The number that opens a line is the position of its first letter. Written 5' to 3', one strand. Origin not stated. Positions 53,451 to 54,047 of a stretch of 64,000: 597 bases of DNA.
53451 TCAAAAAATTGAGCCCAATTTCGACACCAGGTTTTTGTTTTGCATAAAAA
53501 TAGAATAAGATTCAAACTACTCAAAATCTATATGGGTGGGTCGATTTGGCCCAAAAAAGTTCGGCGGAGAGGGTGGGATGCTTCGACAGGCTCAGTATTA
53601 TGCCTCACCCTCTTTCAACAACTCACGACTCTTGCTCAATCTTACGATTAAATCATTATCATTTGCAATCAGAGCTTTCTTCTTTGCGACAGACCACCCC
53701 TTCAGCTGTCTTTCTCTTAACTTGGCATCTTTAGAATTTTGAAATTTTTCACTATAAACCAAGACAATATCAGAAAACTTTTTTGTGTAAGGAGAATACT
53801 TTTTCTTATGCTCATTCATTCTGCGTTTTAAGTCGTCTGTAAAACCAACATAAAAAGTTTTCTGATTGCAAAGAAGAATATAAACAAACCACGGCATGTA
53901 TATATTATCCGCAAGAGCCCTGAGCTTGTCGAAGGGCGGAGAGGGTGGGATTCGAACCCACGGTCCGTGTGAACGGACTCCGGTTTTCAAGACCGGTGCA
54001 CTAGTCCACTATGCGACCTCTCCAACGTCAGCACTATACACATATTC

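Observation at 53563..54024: GIY-YIG endonuclease gene bracketed by a 17-bp duplication of the tRNA-Ser 3' end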

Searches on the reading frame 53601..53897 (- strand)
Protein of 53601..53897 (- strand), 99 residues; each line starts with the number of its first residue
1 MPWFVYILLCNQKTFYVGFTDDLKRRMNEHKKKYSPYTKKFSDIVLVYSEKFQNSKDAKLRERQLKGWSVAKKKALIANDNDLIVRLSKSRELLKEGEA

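Call 6: search_protein_families(library=pfam, proteins=[window:53601-53897:-])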
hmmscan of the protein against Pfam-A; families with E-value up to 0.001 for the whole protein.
seq(99 aa): 2 families
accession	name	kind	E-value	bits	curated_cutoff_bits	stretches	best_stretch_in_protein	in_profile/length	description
PF01541.30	GIY-YIG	-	6.9e-16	58.8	22.6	1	3-72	2-75/78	GIY-YIG catalytic domain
PF10544.15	T5orf172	-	9.4e-05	23.3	20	1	5-64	3-62/101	T5orf172 domain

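Call 9: find_encoding_contigs(protein=window:53601-53897:-, flank=10000, max_places=10)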
Protein seq(99 aa) (99 aa): 3 contigs read that carry it; 3 places shown.
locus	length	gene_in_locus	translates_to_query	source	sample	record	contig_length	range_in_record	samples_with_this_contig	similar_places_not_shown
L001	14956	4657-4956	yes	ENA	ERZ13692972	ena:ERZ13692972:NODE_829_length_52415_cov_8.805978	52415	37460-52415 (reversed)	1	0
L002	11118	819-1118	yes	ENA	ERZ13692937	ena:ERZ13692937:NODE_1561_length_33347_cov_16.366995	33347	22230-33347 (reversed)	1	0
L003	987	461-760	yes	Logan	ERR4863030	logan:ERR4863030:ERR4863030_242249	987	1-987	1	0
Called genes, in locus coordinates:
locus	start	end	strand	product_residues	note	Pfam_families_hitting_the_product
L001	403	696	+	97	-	PF00166:Cpn10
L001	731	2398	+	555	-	PF00118:Cpn60_TCP1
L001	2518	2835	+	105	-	PF09685:MamF_MmsF (weak)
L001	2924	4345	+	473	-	PF00224:PK, PF02887:PK_C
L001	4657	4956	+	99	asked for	PF01541:GIY-YIG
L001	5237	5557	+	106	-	PF01022:HTH_5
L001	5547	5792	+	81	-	PF13192:Thioredoxin_3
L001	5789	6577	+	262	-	-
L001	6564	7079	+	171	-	-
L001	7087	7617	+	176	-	-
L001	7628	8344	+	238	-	PF13386:DsbD_2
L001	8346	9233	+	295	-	PF01545:Cation_efflux, PF16916:ZT_dimer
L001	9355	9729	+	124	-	PF03773:ArsP_1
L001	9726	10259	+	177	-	PF03773:ArsP_1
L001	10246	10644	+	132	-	PF13187:Fer4_9 (faint), PF00037:Fer4 (weak), PF12797:Fer4_2 (weak), PF12837:Fer4_6 (weak), PF13237:Fer4_10 (weak), PF14697:Fer4_21, PF12838:Fer4_7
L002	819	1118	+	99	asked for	PF01541:GIY-YIG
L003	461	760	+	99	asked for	PF01541:GIY-YIG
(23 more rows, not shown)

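Call 10: find_homologous_proteins(query=window:53601-53897:-)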
Query seq(99 aa) (99 aa): 212 proteins with E <= 0.001 among 213 candidates; the best 120 are listed.
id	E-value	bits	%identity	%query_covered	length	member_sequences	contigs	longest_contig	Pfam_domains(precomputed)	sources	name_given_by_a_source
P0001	7.9e-38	146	100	74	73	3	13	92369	-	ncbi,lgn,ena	-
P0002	4.3e-35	138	65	99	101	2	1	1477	PF01541.31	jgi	jgi:putative endonuclease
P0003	6.7e-35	137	67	100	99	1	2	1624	PF01541.31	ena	-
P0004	1.2e-34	136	71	96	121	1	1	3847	PF01541.31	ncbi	-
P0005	1.3e-34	136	70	89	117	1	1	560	PF01541.31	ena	-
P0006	1.7e-34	136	65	98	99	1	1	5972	PF01541.31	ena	-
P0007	3.7e-34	135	68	94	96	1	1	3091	PF01541.31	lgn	-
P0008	2.3e-33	132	66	98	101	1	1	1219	PF01541.31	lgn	-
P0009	7.2e-32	127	61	97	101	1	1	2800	PF01541.31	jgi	jgi:putative endonuclease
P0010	7.6e-32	127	64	93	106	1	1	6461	PF01541.31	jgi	-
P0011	9.5e-32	127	64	91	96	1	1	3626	PF01541.31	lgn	-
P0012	6.5e-31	124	62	100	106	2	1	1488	PF01541.31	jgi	-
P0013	6.6e-31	124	65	92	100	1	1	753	PF01541.31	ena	-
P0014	7.8e-31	124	69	91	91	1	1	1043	PF01541.31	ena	-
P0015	9.3e-31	124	63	94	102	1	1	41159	PF01541.31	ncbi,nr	ncbi:MAG: GIY-YIG nuclease family protein [Candidatus Liptonbacteria bacterium]|nr:GIY-YIG nuclease 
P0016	1.4e-30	123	60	98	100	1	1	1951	PF01541.31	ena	-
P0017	1.7e-30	123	61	94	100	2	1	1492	PF01541.31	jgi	jgi:predicted GIY-YIG superfamily endonuclease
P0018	1.7e-30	123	60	96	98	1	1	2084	PF01541.31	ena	-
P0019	2.4e-30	122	63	90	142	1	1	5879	PF01541.31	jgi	jgi:putative endonuclease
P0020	2.4e-30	122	61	98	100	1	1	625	PF01541.31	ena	-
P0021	2.8e-30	122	66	89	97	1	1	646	PF01541.31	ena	-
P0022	3.4e-30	122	61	91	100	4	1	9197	PF01541.31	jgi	-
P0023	3.7e-30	122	63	96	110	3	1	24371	PF01541.31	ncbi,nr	ncbi:MAG TPA: hypothetical protein DCZ82_01605, partial [Candidatus Levybacteria bacterium]|nr:hypot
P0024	3.8e-30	122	69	86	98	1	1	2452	PF01541.31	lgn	-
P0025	9.2e-30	121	62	94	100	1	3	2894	PF01541.31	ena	-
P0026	9.7e-30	121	61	95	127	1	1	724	PF01541.31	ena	-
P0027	1.0e-29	120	67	91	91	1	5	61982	PF01541.31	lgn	-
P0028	1.5e-29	120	64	93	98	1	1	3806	PF01541.31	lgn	-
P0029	2.4e-29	119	59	99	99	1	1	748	PF01541.31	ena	-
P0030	2.9e-29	119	61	100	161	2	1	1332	PF01541.31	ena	-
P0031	3.4e-29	119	58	94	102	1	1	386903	PF01541.31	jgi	jgi:putative endonuclease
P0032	4.2e-29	118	59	96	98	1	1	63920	PF01541.31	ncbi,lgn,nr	ncbi:GIY-YIG nuclease family protein [Candidatus Roizmanbacteria bacterium]|nr:GIY-YIG nuclease fami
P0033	4.8e-29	118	61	96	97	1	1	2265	PF01541.31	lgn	-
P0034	5.2e-29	118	59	95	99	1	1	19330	PF01541.31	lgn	-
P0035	8.5e-29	117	62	94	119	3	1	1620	PF01541.31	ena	-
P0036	9.0e-29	117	63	96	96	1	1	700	PF01541.31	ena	-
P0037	1.1e-28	117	56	97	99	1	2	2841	PF01541.31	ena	-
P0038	1.3e-28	117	59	94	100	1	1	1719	PF01541.31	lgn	-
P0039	1.3e-28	117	59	95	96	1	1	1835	PF01541.31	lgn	-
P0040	2.0e-28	116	54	100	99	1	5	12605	PF01541.31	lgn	-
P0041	2.1e-28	116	61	93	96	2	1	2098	PF01541.31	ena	-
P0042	3.0e-28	116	59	99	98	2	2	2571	PF01541.31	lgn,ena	-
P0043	3.4e-28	116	54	96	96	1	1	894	PF01541.31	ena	-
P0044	3.8e-28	115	59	100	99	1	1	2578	PF01541.31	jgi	jgi:putative endonuclease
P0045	4.4e-28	115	63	91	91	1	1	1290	PF01541.31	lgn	-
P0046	4.9e-28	115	63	89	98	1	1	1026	PF01541.31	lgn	-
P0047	5.3e-28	115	57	95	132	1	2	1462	PF01541.31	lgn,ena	-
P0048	5.3e-28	115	60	96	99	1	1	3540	PF01541.31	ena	-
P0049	5.8e-28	115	59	91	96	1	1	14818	PF01541.31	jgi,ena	-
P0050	6.5e-28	115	59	93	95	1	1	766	PF01541.31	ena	-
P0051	7.7e-28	114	55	100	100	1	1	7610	PF01541.31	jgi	-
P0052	9.8e-28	114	59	98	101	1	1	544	PF01541.31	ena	-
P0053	1.3e-27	114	60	95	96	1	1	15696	PF01541.31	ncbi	-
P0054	1.5e-27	113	63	90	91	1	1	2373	PF01541.31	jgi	jgi:putative endonuclease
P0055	1.6e-27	113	57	95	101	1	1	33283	PF01541.31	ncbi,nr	ncbi:GIY-YIG nuclease family protein [Candidatus Wolfebacteria bacterium]|nr:GIY-YIG nuclease family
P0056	1.8e-27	113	60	93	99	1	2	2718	PF01541.31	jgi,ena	-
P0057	2.0e-27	113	56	92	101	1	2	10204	PF01541.31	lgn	-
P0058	2.1e-27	113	56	98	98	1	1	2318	PF01541.31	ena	-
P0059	2.1e-27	113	55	98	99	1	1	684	PF01541.31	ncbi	-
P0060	2.2e-27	113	59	92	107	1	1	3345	PF01541.31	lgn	-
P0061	2.5e-27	113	58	96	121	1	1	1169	PF01541.31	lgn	-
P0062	2.7e-27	113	57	99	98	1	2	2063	PF01541.31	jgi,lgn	jgi:predicted GIY-YIG superfamily endonuclease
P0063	2.8e-27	113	58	96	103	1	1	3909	PF01541.31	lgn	-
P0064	2.8e-27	113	53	94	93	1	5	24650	PF01541.31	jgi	jgi:putative endonuclease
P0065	2.9e-27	113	63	89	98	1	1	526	PF01541.31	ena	-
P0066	3.0e-27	113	64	89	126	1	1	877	PF01541.31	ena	-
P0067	3.1e-27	113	53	97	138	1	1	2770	PF01541.31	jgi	jgi:putative endonuclease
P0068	3.6e-27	112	58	93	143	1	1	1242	PF01541.31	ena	-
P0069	4.0e-27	112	60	92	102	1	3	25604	PF01541.31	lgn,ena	-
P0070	4.3e-27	112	59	95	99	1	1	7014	PF01541.31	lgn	-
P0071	4.9e-27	112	56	96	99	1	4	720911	PF01541.31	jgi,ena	-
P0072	4.9e-27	112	57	96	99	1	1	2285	PF01541.31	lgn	-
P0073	5.5e-27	112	57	92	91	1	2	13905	PF01541.31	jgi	-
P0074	5.6e-27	112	56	95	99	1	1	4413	PF01541.31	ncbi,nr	ncbi:MAG: GIY-YIG nuclease family protein [Candidatus Pacebacteria bacterium]|nr:GIY-YIG nuclease fa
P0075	7.1e-27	111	57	94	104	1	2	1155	PF01541.31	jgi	-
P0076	1.0e-26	111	55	97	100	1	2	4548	PF01541.31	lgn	-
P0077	1.1e-26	111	56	96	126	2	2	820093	PF01541.31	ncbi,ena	-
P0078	1.2e-26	111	60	89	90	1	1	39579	PF01541.31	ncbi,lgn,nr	ncbi:MAG: GIY-YIG nuclease family protein [Candidatus Sungbacteria bacterium]|nr:GIY-YIG nuclease fa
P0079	1.3e-26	110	58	81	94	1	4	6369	PF10544.16,PF01541.31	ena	-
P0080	1.8e-26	110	58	96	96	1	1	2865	PF01541.31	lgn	-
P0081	2.0e-26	110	57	92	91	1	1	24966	PF01541.31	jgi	jgi:putative endonuclease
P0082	2.1e-26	110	53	100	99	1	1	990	PF01541.31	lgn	-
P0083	2.2e-26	110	58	97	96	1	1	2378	PF01541.31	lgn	-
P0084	2.2e-26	110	57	91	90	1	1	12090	PF01541.31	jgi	-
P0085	2.5e-26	110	59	89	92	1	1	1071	PF01541.31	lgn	-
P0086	3.1e-26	109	61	93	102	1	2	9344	PF01541.31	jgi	-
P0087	3.4e-26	109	59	89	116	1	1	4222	PF01541.31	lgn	-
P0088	3.4e-26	109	57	91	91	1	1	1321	PF01541.31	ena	-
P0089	4.0e-26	109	64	79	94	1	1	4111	PF01541.31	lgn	-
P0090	4.2e-26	109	58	90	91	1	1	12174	PF01541.31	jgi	jgi:predicted GIY-YIG superfamily endonuclease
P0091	7.3e-26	108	56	96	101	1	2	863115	PF01541.31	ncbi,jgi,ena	-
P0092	1.1e-25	107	59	91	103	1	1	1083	PF01541.31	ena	-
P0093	1.6e-25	107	56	92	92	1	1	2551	PF01541.31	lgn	-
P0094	1.7e-25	107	57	98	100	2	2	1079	PF01541.31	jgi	jgi:putative endonuclease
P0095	1.9e-25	107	55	97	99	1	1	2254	PF01541.31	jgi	jgi:putative endonuclease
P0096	2.2e-25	107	57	92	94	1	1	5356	PF01541.31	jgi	-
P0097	2.8e-25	106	57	90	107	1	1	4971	PF01541.31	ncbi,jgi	jgi:putative endonuclease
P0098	3.9e-25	106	51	96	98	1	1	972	PF01541.31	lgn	-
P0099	6.1e-25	105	58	91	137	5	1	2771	PF01541.31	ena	-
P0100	6.4e-25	105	54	94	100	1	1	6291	PF01541.31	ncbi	-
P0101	6.7e-25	105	58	94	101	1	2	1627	PF01541.31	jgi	jgi:putative endonuclease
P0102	6.8e-25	105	59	87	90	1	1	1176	PF01541.31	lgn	-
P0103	9.9e-25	104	57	93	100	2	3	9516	PF01541.31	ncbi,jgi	jgi:predicted GIY-YIG superfamily endonuclease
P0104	1.6e-24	104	54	92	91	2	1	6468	PF01541.31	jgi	jgi:predicted GIY-YIG superfamily endonuclease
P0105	2.0e-24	104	56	88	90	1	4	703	PF01541.31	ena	-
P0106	2.3e-24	103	55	90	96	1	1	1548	PF01541.31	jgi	jgi:putative endonuclease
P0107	2.8e-24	103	53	96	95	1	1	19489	PF01541.31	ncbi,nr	ncbi:MAG: GIY-YIG nuclease family protein [Patescibacteria group bacterium]|nr:GIY-YIG nuclease fami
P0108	5.0e-24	102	52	92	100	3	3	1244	PF01541.31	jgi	-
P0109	5.8e-24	102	52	97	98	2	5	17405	PF01541.31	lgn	-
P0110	7.3e-24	102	54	91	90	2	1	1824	PF01541.31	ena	-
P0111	1.0e-23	101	57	89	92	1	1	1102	PF01541.31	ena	-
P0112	1.1e-23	101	53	91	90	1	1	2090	PF01541.31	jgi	jgi:putative endonuclease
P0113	1.1e-23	101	58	79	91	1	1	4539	PF01541.31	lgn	-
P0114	3.9e-23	99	53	91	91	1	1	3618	PF01541.31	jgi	-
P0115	4.1e-23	99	57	85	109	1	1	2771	PF01541.31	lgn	-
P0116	4.4e-23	99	56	91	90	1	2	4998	PF01541.31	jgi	jgi:predicted GIY-YIG superfamily endonuclease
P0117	5.4e-23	99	60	91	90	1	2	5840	PF01541.31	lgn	-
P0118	5.8e-23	99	52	95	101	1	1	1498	PF01541.31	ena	-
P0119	9.5e-23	98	57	93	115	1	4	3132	PF01541.31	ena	-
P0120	1.1e-22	98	53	94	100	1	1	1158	PF01541.31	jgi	-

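Call 12: find_related_loci(query=A1, collection=genome_contigs, flank=3000)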
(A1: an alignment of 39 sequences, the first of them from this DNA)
Query A1 (99 aa) in genome_contigs; peptide patterns used: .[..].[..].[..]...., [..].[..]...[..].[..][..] (x = any residue, [..] = any of these).
600 stretches matched a pattern (row limit reached: there are more); 580 encode a relative of the query (tblastn E <= 1e-3); the best 80 are kept; 80 distinct loci.
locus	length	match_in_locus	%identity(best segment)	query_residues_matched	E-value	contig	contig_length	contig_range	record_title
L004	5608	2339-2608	61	1-90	4e-35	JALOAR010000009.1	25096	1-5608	MAG: Candidatus Colwellbacteria bacterium isolate SO_2017_LW2 bin 35 scaffold_4411_c1_LW138R_2017, whole genome shotgun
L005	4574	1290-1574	57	3-97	1e-34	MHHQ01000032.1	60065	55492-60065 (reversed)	MAG: Candidatus Andersenbacteria bacterium RIFCSPHIGHO2_02_FULL_46_16 rifcsphigho2_02_scaffold_966, whole genome shotgun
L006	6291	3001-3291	54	1-97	5e-33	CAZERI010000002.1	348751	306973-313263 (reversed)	MAG TPA_asm: uncultured Gammaproteobacteria bacterium isolate SRP278252_co1_729 genome assembly, contig: NODE_14_length_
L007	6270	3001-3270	57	1-90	5e-30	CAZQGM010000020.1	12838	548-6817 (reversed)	MAG TPA_asm: uncultured Gammaproteobacteria bacterium isolate SRP107338_co1_310 genome assembly, contig: NODE_5442_lengt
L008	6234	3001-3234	67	1-77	1e-29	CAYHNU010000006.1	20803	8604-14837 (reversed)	MAG TPA_asm: uncultured Gammaproteobacteria bacterium isolate ERP119705_co13_425 genome assembly, contig: NODE_3165_leng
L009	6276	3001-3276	52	1-92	4e-29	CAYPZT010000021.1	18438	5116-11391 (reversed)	MAG TPA_asm: uncultured Gammaproteobacteria bacterium isolate SRP329715_co1_181 genome assembly, contig: NODE_4471_lengt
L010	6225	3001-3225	65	3-77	1e-28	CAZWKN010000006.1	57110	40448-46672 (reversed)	MAG TPA_asm: uncultured Gammaproteobacteria bacterium isolate SRP192515_co1_359 genome assembly, contig: NODE_373_length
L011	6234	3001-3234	59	3-80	1e-28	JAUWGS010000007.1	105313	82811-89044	MAG: Planctomycetales bacterium isolate CSMAG_2248 CSMAG_2248_k141_1800280_length_105313_cov_35.9927, whole genome shotg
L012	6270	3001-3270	56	1-90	1e-28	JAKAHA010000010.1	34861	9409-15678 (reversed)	MAG: bacterium isolate WY2.bin75 NODE_1560_length_34861_cov_1.830541, whole genome shotgun sequence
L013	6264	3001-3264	55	3-90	6e-28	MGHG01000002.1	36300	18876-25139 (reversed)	MAG: Candidatus Woesebacteria bacterium RIFCSPLOWO2_01_FULL_39_23 rifcsplowo2_01_scaffold_2730, whole genome shotgun seq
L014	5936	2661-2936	49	1-92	8e-28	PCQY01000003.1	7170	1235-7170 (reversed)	MAG: candidate division WWE3 bacterium CG23_combo_of_CG06-09_8_20_14_all_40_14 CG23_scaffold_9322_c, whole genome shotgu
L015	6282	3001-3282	51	4-97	7e-28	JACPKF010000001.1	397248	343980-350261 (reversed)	MAG: Candidatus Saccharibacteria bacterium isolate NC_groundwater_487_Ag_S-0.1um_46_12 S35_SO-1_scaffold_44559, whole ge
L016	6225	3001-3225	61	3-77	1e-27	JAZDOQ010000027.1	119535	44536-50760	MAG: Candidatus Gottesmanbacteria bacterium isolate MEGAHIT-group-0.784 k141_6039922, whole genome shotgun sequence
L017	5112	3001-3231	61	1-77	1e-27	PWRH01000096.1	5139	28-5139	MAG: Candidatus Nealsonbacteria bacterium isolate CSSed10_83 CS-Sed10-C55719, whole genome shotgun sequence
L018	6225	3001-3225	61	3-77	5e-27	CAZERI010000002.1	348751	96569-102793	MAG TPA_asm: uncultured Gammaproteobacteria bacterium isolate SRP278252_co1_729 genome assembly, contig: NODE_14_length_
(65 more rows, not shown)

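Call 30: search_solved_structures(query=A1, max_evalue=0.01)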
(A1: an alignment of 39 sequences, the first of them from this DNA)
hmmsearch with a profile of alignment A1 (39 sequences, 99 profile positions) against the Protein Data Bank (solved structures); distinct sequences matched with E-value up to 0.01: 4.
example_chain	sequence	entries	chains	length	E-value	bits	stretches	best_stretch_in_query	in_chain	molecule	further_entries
1zg2_A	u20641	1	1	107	4.2e-12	49.4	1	1-92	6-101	Hypothetical UPF0213 protein BH0048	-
1ywl_A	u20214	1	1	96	4.5e-10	42.9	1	3-75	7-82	Hypothetical UPF0213 protein EF2693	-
7cq2_A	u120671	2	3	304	0.0031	20.9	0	10-34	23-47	Structure-specific endonuclease subunit SLX1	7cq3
7cq4_A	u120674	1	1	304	0.0043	20.5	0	11-34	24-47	Structure-specific endonuclease subunit SLX1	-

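Call 57: search_protein_families(library=ncbifam, proteins=[window:53601-53897:-], max_evalue=0.01)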
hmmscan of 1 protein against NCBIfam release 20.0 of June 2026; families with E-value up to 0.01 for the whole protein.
seq(99 aa): 1 family
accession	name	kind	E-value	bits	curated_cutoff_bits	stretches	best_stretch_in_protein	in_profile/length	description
TIGR01453.1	grpIintron_endo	subfamily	6.2e-05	23.1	56.05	1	4-36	3-36/215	group I intron endonuclease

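Call 58: search_protein_families(library=padloc, proteins=[window:53601-53897:-], max_evalue=0.01)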
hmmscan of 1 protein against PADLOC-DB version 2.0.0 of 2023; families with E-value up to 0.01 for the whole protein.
seq(99 aa): 3 families
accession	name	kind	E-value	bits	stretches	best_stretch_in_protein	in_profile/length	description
PDLC04923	PDC-S14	-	0.00014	19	1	5-60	73-129/320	-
PDLC04925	PDC-S14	-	0.00081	16.4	1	5-54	65-114/301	-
PDLC04922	PDC-S14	-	0.0014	16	1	5-39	52-85/305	-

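Call 63: find_related_loci(query=A1, collection=viral_contigs, flank=1500)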
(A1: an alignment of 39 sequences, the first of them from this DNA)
Query A1 (99 aa) in viral_contigs; peptide patterns used: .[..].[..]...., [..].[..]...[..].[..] (x = any residue, [..] = any of these).
341 stretches matched a pattern, but none encodes a relative of the query by tblastn (E <= 1e-3).

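Call 65: predict_structure(alignment_id=A1)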
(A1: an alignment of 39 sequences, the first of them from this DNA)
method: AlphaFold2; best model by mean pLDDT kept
length: 99 residues; sequences in the alignment: 39
mean_pLDDT: 85.9   pTM: 0.72
mean pLDDT of the five models: 85.9, 85.2, 84.8, 84.3, 84.3
residues with pLDDT >= 90: 56; 70-90: 33; 50-70: 5; < 50: 5
segments of 3 or more residues with pLDDT < 50: 95-99
pLDDT, mean of each block of 10 residues (from residue 1): 92 91 91 81 91 95 93 92 83 47
secondary structure, 60 per line:
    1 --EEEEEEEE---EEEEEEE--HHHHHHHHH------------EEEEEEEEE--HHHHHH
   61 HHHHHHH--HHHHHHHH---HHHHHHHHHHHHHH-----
elements in order: E3-10 E14-20 H23-31 E44-52 H55-67 H70-77 H81-94

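Call 66: search_protein_representatives(alignment_id=A1)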
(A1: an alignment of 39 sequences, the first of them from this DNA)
Query: 39 sequences, 99 profile positions. Proteins with E-value up to 0.001 (for the whole library): 19820; up to 1e-10: 3461; up to 1e-30: 15. The best 150 are listed.
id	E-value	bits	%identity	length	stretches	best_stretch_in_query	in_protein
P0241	9.8e-40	150.9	-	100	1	1-94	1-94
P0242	2.6e-39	149.5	-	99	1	1-96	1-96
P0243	3.3e-37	142.8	-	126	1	1-96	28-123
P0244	5.7e-37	142.1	-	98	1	1-96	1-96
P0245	1.3e-36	140.8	-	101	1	1-96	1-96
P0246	3.4e-34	133.2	-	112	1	1-90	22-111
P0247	3.2e-33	130.0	-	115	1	1-96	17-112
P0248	6.6e-32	125.8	-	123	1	2-91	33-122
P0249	1.2e-31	125.0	-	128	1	2-83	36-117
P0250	1.3e-31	124.9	-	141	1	2-83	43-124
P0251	1.4e-31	124.8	-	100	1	2-77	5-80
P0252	1.7e-31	124.4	-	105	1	1-88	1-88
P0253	2.8e-31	123.8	-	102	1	2-94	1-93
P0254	3.1e-31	123.6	-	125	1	2-91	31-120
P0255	4.3e-31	123.2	-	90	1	2-91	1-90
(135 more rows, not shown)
